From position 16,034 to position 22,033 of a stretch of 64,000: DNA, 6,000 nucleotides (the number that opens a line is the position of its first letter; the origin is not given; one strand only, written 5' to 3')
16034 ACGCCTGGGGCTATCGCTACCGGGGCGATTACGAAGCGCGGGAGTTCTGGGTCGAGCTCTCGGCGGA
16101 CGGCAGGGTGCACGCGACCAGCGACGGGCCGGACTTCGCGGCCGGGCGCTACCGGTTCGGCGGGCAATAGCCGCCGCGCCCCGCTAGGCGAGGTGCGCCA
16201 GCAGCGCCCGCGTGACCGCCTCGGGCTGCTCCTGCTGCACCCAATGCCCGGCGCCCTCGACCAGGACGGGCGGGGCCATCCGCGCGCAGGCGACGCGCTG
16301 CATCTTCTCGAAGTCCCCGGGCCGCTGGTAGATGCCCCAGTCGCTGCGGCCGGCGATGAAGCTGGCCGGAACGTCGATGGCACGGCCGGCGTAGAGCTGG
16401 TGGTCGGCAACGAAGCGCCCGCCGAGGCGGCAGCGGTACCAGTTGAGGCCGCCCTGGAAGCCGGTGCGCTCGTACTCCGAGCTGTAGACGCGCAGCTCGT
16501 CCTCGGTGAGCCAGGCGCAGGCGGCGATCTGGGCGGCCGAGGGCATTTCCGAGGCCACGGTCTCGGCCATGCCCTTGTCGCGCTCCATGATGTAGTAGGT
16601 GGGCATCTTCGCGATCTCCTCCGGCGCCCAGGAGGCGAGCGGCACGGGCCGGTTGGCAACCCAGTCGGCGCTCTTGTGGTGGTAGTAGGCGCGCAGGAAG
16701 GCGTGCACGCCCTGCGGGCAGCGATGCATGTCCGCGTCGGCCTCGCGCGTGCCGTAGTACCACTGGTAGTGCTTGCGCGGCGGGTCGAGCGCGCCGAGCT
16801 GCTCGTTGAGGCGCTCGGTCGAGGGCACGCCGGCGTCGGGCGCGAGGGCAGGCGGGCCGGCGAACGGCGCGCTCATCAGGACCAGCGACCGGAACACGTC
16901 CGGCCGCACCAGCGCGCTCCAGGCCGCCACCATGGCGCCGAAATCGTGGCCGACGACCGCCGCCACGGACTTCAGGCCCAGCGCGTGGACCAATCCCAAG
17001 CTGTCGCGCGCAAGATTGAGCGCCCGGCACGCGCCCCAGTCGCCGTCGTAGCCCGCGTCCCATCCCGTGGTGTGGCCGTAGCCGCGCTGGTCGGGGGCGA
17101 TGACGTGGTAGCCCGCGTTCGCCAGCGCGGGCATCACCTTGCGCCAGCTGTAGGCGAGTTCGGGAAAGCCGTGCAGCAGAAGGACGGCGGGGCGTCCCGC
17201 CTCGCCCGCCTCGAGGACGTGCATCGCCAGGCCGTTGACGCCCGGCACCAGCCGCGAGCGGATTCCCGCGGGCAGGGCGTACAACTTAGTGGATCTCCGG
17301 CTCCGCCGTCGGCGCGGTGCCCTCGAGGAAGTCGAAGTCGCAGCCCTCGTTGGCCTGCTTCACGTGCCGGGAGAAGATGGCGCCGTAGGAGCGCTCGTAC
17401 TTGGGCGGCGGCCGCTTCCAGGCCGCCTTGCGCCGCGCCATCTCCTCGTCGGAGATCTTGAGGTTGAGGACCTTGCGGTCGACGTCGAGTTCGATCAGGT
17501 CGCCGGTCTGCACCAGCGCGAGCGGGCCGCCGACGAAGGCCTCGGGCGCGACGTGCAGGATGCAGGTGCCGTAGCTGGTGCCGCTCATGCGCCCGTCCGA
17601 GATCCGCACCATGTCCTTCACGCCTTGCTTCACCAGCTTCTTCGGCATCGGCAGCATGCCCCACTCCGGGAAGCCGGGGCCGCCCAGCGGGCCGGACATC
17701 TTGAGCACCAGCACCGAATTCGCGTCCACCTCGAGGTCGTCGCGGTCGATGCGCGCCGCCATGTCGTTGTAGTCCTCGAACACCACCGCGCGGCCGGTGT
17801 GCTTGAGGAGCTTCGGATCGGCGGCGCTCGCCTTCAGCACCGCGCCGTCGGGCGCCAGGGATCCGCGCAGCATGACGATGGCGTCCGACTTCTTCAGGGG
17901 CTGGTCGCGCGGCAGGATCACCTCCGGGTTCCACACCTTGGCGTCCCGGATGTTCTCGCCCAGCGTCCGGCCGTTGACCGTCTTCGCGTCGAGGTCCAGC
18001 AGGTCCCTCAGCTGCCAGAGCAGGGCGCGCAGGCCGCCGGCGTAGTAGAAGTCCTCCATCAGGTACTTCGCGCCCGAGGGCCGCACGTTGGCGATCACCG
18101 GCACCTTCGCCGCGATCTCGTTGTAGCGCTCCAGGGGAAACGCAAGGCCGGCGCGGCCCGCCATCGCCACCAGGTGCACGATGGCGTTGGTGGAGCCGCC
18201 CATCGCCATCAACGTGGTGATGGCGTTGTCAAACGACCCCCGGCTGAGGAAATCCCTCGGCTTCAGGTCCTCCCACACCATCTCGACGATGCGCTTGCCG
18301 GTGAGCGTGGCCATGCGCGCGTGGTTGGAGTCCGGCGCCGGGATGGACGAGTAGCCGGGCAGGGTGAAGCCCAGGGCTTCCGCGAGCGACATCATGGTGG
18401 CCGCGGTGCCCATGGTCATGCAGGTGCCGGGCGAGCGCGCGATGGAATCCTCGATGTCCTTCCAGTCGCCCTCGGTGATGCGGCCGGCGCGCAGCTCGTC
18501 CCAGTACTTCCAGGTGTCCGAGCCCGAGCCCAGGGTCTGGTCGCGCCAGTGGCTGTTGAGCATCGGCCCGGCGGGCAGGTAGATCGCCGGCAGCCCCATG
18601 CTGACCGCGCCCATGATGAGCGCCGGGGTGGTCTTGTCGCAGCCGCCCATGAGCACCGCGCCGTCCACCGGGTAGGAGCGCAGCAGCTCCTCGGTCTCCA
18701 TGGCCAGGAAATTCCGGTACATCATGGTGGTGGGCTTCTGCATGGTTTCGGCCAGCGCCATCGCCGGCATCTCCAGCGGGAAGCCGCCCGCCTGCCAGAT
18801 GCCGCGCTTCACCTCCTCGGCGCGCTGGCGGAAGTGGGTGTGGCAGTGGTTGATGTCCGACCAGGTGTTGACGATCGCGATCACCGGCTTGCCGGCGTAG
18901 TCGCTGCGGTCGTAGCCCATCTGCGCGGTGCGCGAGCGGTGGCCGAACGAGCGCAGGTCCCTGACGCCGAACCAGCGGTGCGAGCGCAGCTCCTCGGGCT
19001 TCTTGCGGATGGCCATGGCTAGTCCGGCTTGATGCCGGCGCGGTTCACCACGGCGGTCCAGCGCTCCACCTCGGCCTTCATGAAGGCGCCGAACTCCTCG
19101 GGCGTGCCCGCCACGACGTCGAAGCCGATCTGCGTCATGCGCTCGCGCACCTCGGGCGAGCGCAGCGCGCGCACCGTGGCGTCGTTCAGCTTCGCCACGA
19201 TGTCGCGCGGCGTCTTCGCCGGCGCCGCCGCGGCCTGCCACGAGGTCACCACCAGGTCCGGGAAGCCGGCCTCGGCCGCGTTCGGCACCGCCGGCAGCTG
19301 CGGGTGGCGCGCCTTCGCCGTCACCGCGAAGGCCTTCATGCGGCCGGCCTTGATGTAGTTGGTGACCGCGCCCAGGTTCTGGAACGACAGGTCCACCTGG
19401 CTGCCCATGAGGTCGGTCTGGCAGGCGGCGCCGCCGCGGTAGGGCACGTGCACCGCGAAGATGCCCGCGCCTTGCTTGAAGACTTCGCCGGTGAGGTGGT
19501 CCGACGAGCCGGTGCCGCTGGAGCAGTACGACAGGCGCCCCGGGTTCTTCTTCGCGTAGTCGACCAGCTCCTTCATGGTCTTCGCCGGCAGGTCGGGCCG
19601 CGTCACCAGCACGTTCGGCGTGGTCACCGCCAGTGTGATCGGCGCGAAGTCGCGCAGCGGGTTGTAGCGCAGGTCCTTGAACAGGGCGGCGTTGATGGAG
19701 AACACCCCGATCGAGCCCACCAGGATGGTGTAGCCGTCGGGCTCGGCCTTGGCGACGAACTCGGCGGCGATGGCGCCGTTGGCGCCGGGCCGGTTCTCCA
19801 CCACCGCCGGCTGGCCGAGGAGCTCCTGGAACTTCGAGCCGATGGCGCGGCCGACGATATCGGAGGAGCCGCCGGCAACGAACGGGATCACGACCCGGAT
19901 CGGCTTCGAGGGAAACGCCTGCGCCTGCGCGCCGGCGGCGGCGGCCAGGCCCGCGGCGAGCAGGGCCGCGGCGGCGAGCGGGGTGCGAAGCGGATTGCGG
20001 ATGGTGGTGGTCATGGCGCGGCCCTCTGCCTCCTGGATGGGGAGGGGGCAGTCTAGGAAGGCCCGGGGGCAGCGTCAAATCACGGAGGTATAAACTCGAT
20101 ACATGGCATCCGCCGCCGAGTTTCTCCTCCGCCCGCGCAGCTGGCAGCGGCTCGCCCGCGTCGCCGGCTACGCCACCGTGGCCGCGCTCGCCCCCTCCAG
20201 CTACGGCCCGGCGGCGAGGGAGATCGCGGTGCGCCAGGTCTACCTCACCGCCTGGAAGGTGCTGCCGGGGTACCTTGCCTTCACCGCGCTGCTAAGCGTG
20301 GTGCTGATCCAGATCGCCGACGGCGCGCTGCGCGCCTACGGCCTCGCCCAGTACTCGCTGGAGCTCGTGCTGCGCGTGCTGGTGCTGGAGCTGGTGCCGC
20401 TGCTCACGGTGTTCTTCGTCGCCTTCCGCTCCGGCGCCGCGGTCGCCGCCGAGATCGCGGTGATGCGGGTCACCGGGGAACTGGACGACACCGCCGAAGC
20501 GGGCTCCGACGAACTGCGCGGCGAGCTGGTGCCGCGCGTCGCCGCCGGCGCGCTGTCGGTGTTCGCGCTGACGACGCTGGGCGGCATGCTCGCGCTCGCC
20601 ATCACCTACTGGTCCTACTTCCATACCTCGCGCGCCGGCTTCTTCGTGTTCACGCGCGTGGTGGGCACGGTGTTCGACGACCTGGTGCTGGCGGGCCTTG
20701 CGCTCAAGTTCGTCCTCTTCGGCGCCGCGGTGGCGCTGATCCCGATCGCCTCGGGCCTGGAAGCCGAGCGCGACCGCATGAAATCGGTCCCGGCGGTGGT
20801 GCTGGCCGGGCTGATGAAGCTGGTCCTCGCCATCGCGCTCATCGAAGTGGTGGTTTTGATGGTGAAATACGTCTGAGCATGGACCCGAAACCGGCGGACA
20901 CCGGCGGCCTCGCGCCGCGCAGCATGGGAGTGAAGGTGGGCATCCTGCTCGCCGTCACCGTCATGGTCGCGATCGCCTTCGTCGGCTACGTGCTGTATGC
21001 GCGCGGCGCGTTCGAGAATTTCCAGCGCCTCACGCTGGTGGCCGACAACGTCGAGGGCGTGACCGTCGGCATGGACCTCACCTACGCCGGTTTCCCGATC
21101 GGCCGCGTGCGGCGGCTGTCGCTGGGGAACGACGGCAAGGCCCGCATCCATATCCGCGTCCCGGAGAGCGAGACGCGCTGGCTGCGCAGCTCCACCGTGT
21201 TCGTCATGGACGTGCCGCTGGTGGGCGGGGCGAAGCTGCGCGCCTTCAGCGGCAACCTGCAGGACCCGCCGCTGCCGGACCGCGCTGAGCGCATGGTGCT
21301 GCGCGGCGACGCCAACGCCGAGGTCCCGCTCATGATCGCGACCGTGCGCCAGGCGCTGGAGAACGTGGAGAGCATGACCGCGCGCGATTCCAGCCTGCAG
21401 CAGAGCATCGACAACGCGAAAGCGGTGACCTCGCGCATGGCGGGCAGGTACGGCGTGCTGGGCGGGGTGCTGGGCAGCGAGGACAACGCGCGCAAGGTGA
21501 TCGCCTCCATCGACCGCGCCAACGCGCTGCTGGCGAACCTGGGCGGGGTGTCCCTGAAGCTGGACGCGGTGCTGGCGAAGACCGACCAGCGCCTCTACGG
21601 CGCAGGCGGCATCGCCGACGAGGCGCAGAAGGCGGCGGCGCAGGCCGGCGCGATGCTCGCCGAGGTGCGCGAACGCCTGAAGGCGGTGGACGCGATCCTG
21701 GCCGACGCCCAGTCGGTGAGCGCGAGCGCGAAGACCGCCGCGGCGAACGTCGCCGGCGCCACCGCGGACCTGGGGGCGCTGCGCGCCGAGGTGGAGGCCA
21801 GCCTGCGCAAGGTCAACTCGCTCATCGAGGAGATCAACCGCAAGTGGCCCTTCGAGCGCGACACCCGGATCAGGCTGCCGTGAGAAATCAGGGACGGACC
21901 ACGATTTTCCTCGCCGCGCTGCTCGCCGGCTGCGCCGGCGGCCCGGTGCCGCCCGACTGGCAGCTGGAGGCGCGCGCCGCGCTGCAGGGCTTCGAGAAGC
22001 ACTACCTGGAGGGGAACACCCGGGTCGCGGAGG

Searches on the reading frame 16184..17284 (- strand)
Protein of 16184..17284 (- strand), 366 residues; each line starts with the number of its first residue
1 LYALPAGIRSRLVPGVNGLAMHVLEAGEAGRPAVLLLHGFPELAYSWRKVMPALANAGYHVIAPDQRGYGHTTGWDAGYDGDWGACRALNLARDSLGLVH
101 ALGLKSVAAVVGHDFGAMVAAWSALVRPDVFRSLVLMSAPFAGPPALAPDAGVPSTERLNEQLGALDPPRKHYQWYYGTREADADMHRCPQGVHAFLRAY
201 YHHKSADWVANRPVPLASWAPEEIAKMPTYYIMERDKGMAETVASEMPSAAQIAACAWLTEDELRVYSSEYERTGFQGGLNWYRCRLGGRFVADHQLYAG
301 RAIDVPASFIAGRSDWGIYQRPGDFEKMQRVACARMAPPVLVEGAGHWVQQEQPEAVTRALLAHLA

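Call 12: search_protein_families(library=ncbifam, proteins=[window:16184-17284:-])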
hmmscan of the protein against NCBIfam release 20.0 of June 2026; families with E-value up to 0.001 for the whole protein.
window:16184-17284:- (366 aa): 21 families
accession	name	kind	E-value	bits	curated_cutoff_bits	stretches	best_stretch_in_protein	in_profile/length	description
NF004514.1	PRK05855.1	equivalog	8.7e-17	60.9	455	1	16-132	7-116/578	SDR family oxidoreductase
NF002043.0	PRK00870.1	subfamily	1.5e-16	60.7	265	1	18-138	33-147/302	haloalkane dehalogenase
NF002938.0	PRK03592.1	equivalog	5.1e-16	58.9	241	1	15-139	16-129/298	haloalkane dehalogenase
NF051488.1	bifunc_PcaDC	exception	4.4e-15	55.7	390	1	26-139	7-111/375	bifunctional 3-oxoadipate enol-lactonase/4-carboxymuconolactone decarboxylase PcaDC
TIGR03056.1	bchO_mg_che_rel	equivalog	1.1e-14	54.1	172.55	1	16-141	13-130/278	alpha/beta fold hydrolase BchO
NF011457.0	PRK14875.1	equivalog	1.4e-13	50.6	307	1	17-139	118-231/372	acetoin dehydrogenase dihydrolipoyllysine-residue acetyltransferase subunit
TIGR02427.1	protocat_pcaD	equivalog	1.5e-11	44.2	255.85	1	24-138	6-111/251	3-oxoadipate enol-lactonase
NF045632.1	hydroxlase_HsaD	equivalog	7e-09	35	400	1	16-151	19-149/290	4,5:9,10-diseco-3-hydroxy-5,9,17-trioxoandrosta-1(10),2-diene-4-oate hydrolase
NF041759.1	mac_hydro_EstT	equivalog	2.1e-08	33.7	450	1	19-142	10-129/278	macrolide hydrolase EstT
NF052610.1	macro_16_ester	equivalog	2.5e-08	33.6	420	1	17-141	9-129/281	alpha/beta fold macrolide esterase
TIGR03343.1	biphenyl_bphD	equivalog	1.6e-07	30.8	462.15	1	15-148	16-143/282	2-hydroxy-6-oxo-6-phenylhexa-2,4-dienoate hydrolase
NF053683.1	esterase_mleBRB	exception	2e-07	30.9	585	1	16-140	8-128/280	BRB family alpha/beta fold macrolide esterase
NF002873.0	PRK03204.1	equivalog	3.2e-07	30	466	1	21-142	26-137/286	haloalkane dehalogenase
NF050089.1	i_nPHAscl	equivalog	5.1e-07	29.1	300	1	27-148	14-127/288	intracellular short-chain-length polyhydroxyalkanoate depolymerase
TIGR03695.1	menH_SHCHC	equivalog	5.3e-07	29.3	208.55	1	32-139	3-104/252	2-succinyl-6-hydroxy-2,4-cyclohexadiene-1-carboxylate synthase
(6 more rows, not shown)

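Call 13: search_protein_families(library=pfam, proteins=[window:16184-17284:-])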
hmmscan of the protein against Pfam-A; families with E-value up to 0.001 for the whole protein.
window:16184-17284:- (366 aa): 3 families
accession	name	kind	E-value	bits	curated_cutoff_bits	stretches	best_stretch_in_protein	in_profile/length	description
PF00561.26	Abhydrolase_1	-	1e-24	88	25.8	1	32-148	1-113/245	alpha/beta hydrolase fold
PF12697.13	Abhydrolase_6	-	3e-18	67.7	26.3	1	34-359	1-216/217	Alpha/beta hydrolase family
PF12146.15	Hydrolase_4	-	9.4e-11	41.9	27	1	31-147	4-117/239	Serine aminopeptidase, S33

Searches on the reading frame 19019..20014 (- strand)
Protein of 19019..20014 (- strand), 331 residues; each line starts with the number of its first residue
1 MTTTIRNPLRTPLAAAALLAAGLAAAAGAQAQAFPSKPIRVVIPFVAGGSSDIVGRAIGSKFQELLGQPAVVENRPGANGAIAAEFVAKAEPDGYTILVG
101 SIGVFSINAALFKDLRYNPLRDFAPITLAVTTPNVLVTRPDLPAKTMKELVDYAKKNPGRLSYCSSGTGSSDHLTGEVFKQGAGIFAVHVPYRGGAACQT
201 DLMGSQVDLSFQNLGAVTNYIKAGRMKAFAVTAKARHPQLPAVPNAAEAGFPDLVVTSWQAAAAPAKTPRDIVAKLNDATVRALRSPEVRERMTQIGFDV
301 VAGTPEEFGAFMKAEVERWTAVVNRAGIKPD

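Call 44: search_protein_families(library=pfam, proteins=[window:19019-20014:-])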
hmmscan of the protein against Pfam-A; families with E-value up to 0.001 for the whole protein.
window:19019-20014:- (331 aa): 1 family
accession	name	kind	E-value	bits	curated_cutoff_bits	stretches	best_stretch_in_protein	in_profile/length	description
PF03401.19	TctC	-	1.5e-75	254.7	27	1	56-327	3-273/274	Tripartite tricarboxylate transporter family receptor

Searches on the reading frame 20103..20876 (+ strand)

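Call 44: search_protein_families(library=pfam, proteins=[window:20103-20876:+])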
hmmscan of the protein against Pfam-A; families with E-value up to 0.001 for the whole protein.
window:20103-20876:+ (257 aa): 1 family
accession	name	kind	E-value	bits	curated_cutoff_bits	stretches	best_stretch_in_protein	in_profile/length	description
PF02405.21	MlaE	-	2.1e-28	99.8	22.5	1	43-252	2-210/212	Permease MlaE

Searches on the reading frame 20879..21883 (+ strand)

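Call 44: search_protein_families(library=pfam, proteins=[window:20879-21883:+])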
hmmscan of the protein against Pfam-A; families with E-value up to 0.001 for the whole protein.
window:20879-21883:+ (334 aa): 2 families
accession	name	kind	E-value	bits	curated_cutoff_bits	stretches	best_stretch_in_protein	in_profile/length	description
PF02470.25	MlaD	-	6.5e-08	33.2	25.1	1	49-108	3-63/81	MlaD protein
PF06103.16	DUF948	-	0.00028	21.5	37.2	0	243-286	43-86/89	Bacterial protein of unknown function (DUF948)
